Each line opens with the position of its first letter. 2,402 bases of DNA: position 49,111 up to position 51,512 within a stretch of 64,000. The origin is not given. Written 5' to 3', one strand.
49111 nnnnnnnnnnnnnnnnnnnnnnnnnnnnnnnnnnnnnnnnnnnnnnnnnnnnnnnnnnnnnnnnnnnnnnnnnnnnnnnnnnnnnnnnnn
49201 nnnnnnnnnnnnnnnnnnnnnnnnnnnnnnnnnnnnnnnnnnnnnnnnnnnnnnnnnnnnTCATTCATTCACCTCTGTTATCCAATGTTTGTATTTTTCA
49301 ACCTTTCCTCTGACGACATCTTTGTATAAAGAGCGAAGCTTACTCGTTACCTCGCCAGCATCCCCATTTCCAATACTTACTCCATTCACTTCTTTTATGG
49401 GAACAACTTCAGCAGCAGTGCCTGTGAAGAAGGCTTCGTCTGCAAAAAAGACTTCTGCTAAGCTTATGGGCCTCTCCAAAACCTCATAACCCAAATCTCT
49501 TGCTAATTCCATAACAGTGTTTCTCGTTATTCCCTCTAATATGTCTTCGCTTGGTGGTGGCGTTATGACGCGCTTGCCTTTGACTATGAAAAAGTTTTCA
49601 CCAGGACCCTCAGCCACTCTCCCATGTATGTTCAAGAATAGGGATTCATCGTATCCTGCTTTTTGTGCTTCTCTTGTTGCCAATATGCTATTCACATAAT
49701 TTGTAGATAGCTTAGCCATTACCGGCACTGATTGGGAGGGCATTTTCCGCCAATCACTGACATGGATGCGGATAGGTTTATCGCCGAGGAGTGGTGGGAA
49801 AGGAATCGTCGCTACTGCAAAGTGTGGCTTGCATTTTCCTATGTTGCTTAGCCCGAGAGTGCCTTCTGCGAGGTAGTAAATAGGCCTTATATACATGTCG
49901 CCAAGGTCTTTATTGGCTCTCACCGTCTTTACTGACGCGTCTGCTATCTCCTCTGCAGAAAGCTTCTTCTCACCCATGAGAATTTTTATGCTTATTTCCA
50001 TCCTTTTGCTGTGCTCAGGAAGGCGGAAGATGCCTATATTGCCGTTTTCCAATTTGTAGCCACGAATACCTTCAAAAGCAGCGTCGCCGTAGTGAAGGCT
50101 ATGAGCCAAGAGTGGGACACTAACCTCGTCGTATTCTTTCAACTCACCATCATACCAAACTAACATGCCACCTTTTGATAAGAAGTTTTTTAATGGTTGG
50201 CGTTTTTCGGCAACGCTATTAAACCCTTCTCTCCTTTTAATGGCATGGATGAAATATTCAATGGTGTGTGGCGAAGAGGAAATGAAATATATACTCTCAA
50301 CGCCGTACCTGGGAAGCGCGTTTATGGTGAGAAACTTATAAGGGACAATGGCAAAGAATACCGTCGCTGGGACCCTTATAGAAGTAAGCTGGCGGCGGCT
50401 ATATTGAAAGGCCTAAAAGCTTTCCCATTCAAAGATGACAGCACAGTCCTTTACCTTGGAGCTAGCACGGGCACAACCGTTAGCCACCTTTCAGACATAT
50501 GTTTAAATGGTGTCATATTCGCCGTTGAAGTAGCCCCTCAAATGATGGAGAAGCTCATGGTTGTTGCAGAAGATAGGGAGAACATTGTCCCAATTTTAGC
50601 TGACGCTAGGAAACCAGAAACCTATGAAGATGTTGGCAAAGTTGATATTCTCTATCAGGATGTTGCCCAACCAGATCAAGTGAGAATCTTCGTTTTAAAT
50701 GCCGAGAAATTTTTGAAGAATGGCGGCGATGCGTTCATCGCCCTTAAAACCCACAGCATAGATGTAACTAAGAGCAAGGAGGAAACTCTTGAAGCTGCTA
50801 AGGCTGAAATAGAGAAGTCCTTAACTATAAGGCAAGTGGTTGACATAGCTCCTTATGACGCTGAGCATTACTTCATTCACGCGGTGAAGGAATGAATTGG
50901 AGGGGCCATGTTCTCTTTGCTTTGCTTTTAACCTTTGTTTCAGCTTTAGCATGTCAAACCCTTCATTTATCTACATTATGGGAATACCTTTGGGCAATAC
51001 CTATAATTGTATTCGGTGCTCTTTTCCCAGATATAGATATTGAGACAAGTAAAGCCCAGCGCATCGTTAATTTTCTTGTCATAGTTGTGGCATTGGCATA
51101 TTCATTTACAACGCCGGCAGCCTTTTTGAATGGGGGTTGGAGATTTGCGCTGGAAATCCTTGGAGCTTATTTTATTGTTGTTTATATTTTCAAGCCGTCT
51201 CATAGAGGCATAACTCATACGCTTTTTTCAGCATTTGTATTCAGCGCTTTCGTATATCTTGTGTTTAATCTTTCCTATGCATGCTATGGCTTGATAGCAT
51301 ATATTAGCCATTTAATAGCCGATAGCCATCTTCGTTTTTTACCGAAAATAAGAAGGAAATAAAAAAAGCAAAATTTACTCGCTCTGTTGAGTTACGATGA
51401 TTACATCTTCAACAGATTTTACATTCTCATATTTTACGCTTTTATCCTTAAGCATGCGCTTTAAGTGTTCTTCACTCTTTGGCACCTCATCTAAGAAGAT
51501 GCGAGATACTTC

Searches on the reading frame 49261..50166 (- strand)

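Call 40: search_protein_families(library=pfam, proteins=[window:49261-50166:-])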
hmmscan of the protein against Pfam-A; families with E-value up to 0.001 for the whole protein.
window:49261-50166:- (301 aa): 1 family
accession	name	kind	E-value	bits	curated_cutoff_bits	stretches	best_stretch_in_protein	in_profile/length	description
PF01063.24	Aminotran_4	-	1.7e-48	165.8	28.5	1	30-260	2-223/223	Amino-transferase class IV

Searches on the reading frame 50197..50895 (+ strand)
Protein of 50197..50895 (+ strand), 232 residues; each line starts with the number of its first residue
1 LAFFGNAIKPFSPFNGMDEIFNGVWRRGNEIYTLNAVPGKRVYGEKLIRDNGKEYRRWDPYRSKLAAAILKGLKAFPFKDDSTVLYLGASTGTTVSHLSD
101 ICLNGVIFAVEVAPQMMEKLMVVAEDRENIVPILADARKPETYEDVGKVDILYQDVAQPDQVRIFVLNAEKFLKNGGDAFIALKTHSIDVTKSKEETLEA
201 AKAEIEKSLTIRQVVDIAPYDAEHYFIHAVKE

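Call 40: search_protein_families(library=pfam, proteins=[window:50197-50895:+])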
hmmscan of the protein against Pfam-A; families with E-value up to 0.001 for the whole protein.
window:50197-50895:+ (232 aa): 2 families
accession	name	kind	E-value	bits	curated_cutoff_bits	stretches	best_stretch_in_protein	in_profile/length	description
PF01269.23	Fibrillarin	-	9.4e-78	260.9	27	1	18-230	8-224/227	Fibrillarin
PF01728.25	FtsJ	-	2.1e-05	25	24.1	1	61-158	1-101/181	FtsJ-like methyltransferase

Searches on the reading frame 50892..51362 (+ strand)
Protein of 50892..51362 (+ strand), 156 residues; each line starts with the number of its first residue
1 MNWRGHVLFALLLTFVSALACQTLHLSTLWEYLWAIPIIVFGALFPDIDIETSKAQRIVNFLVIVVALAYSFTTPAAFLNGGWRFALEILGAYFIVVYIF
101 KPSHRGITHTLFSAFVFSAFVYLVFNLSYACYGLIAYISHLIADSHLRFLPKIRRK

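Call 40: search_protein_families(library=pfam, proteins=[window:50892-51362:+])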
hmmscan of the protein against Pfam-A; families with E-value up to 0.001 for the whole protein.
window:50892-51362:+ (156 aa): 1 family
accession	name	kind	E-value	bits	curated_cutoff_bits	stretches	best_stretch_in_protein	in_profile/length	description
PF04307.19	YdjM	-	2.6e-15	56.8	29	1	1-145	1-107/176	YdjM inner membrane protein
